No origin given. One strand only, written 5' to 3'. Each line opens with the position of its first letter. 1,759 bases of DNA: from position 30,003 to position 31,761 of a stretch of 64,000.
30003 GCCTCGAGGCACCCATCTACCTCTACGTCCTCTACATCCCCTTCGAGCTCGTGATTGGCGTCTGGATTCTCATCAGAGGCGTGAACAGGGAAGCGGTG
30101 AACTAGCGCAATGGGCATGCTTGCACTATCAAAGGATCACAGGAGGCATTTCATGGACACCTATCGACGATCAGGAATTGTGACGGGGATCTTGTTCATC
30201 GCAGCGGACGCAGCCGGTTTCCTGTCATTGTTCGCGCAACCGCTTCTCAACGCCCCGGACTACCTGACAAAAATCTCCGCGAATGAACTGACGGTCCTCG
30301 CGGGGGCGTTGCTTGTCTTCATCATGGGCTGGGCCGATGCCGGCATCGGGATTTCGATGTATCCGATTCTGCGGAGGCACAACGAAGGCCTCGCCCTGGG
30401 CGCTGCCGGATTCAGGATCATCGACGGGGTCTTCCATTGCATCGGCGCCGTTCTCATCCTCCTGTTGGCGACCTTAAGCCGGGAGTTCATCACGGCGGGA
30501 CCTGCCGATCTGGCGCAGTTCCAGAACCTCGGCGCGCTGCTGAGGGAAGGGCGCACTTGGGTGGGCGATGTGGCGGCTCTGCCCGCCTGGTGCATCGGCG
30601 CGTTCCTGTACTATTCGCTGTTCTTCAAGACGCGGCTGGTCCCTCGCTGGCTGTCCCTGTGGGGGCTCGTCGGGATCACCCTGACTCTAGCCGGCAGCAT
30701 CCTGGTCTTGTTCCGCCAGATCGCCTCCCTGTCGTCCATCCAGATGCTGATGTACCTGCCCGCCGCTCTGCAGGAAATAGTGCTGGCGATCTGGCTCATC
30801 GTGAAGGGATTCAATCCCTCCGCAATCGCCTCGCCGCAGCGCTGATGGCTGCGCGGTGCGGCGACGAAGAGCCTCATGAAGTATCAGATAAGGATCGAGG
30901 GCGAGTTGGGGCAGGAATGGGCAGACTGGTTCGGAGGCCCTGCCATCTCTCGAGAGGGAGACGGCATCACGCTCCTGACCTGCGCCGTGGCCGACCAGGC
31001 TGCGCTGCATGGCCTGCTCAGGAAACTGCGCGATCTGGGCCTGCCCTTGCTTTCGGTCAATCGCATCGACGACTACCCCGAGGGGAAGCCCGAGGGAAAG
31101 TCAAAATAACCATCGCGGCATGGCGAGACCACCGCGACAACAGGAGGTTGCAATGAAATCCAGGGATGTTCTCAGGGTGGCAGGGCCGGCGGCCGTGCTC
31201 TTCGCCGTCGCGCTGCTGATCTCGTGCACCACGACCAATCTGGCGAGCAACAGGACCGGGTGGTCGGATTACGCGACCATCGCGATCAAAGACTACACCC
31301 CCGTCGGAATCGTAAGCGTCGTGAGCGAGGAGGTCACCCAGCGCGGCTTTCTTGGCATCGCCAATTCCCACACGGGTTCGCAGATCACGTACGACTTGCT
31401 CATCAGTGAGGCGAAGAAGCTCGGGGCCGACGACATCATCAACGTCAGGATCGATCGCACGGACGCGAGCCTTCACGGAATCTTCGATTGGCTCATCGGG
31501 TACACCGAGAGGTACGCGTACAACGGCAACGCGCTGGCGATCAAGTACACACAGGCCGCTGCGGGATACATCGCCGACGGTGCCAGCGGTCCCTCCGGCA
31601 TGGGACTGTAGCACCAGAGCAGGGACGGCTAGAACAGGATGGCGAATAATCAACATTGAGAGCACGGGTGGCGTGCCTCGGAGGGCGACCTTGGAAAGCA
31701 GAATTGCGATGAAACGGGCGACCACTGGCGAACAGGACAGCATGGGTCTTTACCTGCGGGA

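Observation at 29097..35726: Roughly 6.5-kb mosaic region bounded by inverted copies of a LuxR-gene 3' end plus leader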

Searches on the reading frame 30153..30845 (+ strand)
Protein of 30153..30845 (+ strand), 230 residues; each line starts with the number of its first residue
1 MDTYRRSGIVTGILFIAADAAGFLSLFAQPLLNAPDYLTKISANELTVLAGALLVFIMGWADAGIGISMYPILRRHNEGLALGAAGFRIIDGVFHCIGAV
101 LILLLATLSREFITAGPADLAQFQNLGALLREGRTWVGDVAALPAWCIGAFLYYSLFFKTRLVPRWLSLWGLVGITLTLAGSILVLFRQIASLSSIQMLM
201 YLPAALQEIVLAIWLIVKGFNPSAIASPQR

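Call 7: search_protein_families(library=pfam, max_evalue=0.01, proteins=[window:30153-30845:+])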
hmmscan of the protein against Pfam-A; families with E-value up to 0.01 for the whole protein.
window:30153-30845:+ (230 aa): 1 family
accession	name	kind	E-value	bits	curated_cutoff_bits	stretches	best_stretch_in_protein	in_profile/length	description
PF14329.11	DUF4386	-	4.3e-41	141.6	27.6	1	10-219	1-210/210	Domain of unknown function (DUF4386)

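Call 9: find_encoding_contigs(protein=window:30153-30845:+, flank=10000, max_places=10)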
Protein window:30153-30845:+ (230 aa): 2 contigs read that carry it; 2 places shown.
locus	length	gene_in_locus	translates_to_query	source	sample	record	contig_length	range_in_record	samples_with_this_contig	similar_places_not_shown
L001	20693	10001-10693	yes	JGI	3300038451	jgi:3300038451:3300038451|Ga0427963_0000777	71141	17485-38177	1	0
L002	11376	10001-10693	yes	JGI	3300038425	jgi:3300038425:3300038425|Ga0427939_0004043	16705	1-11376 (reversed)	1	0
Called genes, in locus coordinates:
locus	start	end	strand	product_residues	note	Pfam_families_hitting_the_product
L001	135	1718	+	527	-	PF01547:SBP_bac_1, PF12010:DUF3502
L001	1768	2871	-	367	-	PF20511:PMI_typeI_cat, PF21621:MPI_cupin_dom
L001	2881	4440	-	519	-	PF00331:Glyco_hydro_10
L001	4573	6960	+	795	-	PF02901:PFL-like, PF01228:Gly_radical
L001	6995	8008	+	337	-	PF08240:ADH_N, PF16912:Glu_dehyd_C (weak), PF00107:ADH_zinc_N, PF13602:ADH_zinc_N_2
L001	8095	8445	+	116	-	PF01909:NTP_transf_2, PF18765:Polbeta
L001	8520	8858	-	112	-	PF08240:ADH_N (weak)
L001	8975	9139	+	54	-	PF00196:GerE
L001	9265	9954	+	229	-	PF14329:DUF4386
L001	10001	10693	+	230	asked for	PF14329:DUF4386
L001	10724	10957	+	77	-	-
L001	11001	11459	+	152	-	-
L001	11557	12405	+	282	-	PF00140:Sigma70_r1_2 (weak), PF04542:Sigma70_r2, PF04539:Sigma70_r3, PF04545:Sigma70_r4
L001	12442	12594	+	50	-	-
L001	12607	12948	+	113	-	-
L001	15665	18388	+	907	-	PF25873:WHD_MalT, PF13424:TPR_12 (faint), PF17874:TPR_MalT, PF00196:GerE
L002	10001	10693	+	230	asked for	PF14329:DUF4386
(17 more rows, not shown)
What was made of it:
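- On MalT/LAL-type STAND transcription activators (LuxR1): PF25873 WHD_MalT is on record (call 9).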

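Call 11: find_homologous_proteins(query=window:30153-30845:+, max_evalue=0.00001)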
Query window:30153-30845:+ (230 aa): 1374 proteins with E <= 0.00001 among 8000 candidates; the best 120 are listed.
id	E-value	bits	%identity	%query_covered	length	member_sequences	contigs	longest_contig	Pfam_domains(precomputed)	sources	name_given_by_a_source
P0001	2.5e-126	438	88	100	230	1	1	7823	PF14329.12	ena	-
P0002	4.9e-126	437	87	100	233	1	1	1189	PF14329.12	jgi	jgi:hypothetical protein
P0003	6.1e-126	437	89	100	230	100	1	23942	PF14329.12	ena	-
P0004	6.8e-126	437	88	100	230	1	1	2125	PF14329.12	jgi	jgi:Domain of unknown function (DUF4386)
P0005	2.4e-125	435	89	99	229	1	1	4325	PF14329.12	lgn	-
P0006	1.0e-124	433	90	100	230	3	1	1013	PF14329.12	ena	-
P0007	1.0e-123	429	88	100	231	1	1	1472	PF14329.12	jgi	jgi:hypothetical protein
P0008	1.3e-123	429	89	100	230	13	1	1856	PF14329.12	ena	-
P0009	2.8e-123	428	87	100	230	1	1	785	PF14329.12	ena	-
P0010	9.7e-123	426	87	100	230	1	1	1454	PF14329.12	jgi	jgi:hypothetical protein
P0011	1.0e-122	426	87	100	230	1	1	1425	PF14329.12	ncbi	-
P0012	1.6e-122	426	88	100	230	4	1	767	PF14329.12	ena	-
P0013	4.9e-122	424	87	100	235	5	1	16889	PF14329.12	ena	-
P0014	3.1e-121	421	87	100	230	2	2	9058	PF14329.12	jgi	jgi:hypothetical protein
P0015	3.8e-121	421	86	100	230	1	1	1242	PF14329.12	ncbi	-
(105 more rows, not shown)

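Call 13: find_related_loci(query=window:30153-30845:+, collection=genome_contigs, flank=10000)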
Query window:30153-30845:+ (230 aa) in genome_contigs; peptide patterns used: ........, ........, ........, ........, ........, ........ (x = any residue, [..] = any of these).
511 stretches matched a pattern; 7 encode a relative of the query (tblastn E <= 1e-3); 7 distinct loci.
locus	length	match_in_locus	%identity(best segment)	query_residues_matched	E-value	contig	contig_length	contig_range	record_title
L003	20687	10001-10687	93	1-229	7e-141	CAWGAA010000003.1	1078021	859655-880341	MAG: uncultured Spirochaetota bacterium isolate MFD04408.bin.1.18 genome assembly, contig: contig_36359, whole genome sh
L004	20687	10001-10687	92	1-229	3e-137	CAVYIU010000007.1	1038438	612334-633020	MAG: uncultured Spirochaetota bacterium isolate MFD01476.bin.2.126 genome assembly, contig: contig_19416, whole genome s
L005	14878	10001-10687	91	1-229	3e-135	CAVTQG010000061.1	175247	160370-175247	MAG: uncultured Spirochaetota bacterium isolate MFD00709.bin.3.160 genome assembly, contig: contig_92655, whole genome s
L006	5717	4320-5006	88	1-229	5e-130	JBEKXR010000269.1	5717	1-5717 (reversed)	MAG: Spirochaetia bacterium isolate SPRUCE 656 SPRUCE_656_272, whole genome shotgun sequence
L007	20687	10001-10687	81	1-229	1e-121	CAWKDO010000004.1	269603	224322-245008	MAG: uncultured delta proteobacterium isolate MFD03899.bin.2.34 genome assembly, contig: contig_30513, whole genome shot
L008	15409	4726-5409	81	1-229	2e-120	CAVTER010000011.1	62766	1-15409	MAG: uncultured Spirochaetota bacterium isolate MFD00905.bin.2.162 genome assembly, contig: contig_68080, whole genome s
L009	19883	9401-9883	53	1-229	1e-62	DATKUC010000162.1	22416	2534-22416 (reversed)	MAG TPA_asm: Spirochaetia bacterium isolate SMAG_U14097 k141_40757, whole genome shotgun sequence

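Call 50: search_protein_families(library=ncbifam, max_evalue=0.001, proteins=[window:30153-30845:+])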
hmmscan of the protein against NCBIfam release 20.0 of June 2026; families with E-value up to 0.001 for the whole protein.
window:30153-30845:+ (230 aa): 0 families

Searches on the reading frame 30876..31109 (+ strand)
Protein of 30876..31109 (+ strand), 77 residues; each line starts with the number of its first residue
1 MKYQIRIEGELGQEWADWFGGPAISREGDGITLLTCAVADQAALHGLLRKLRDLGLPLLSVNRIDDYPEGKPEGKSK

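Call 36: search_protein_families(library=pfam, max_evalue=1, proteins=[window:30876-31109:+])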
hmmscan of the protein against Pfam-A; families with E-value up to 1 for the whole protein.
window:30876-31109:+ (77 aa): 1 family
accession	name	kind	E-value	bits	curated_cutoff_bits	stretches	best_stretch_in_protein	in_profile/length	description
PF21923.1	BON_like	-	0.19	12.1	24.1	1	24-54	3-32/47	BON-like domain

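Call 47: find_homologous_proteins(query=window:30876-31109:+, max_evalue=0.001)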
Query window:30876-31109:+ (77 aa): 1669 proteins with E <= 0.001 among 1671 candidates; the best 120 are listed.
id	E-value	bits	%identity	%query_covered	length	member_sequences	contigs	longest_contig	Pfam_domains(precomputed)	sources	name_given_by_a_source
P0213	2.5e-41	157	92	100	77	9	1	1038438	-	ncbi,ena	-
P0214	2.0e-39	151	90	100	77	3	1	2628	-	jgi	jgi:hypothetical protein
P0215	4.9e-38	146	86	100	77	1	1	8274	-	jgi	jgi:hypothetical protein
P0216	2.1e-37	144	86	100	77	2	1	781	-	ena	-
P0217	2.8e-37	144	82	100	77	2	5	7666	-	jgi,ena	jgi:hypothetical protein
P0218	3.5e-37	144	86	100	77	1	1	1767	-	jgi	jgi:hypothetical protein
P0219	4.7e-37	143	83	100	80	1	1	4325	-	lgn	-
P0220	8.1e-37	142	86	100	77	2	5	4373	-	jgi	jgi:hypothetical protein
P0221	1.3e-36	142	82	100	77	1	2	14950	-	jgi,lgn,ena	-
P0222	1.5e-36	142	82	100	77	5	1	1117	-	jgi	jgi:hypothetical protein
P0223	1.6e-36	142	84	100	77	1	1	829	-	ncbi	-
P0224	2.2e-36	141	84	100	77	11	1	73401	-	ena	-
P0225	2.4e-36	141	84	100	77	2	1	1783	-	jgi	jgi:hypothetical protein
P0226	2.8e-36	141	84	100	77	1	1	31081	-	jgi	jgi:hypothetical protein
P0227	3.5e-36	140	98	86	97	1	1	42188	-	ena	-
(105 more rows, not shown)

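Call 50: search_protein_families(library=ncbifam, max_evalue=0.001, proteins=[window:30876-31109:+])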
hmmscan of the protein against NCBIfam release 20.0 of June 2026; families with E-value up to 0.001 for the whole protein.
window:30876-31109:+ (77 aa): 0 families

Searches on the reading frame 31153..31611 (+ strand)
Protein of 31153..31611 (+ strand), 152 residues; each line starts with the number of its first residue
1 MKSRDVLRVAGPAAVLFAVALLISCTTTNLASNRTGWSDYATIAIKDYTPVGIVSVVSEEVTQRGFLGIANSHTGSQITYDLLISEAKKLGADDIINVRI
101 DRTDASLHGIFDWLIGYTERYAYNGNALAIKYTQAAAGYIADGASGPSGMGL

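Call 7: search_protein_families(library=pfam, max_evalue=0.01, proteins=[window:31153-31611:+])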
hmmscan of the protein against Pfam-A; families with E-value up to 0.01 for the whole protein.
window:31153-31611:+ (152 aa): 0 families

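Call 36: search_protein_families(library=pfam, max_evalue=1, proteins=[window:31153-31611:+])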
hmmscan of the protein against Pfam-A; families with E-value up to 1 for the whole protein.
window:31153-31611:+ (152 aa): 1 family
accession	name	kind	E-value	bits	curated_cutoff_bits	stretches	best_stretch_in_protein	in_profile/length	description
PF01906.23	YbjQ_1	-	0.029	15.4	23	1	79-104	61-86/103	Putative heavy-metal-binding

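Call 50: search_protein_families(library=ncbifam, max_evalue=0.001, proteins=[window:31153-31611:+])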
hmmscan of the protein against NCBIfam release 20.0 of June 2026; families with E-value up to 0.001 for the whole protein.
window:31153-31611:+ (152 aa): 1 family
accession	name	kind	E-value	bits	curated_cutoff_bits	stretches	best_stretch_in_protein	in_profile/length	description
NF047810.1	LIC11742_lipo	equivalog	0.00013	21.9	210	1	21-134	23-120/125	LIC11742 family lipoprotein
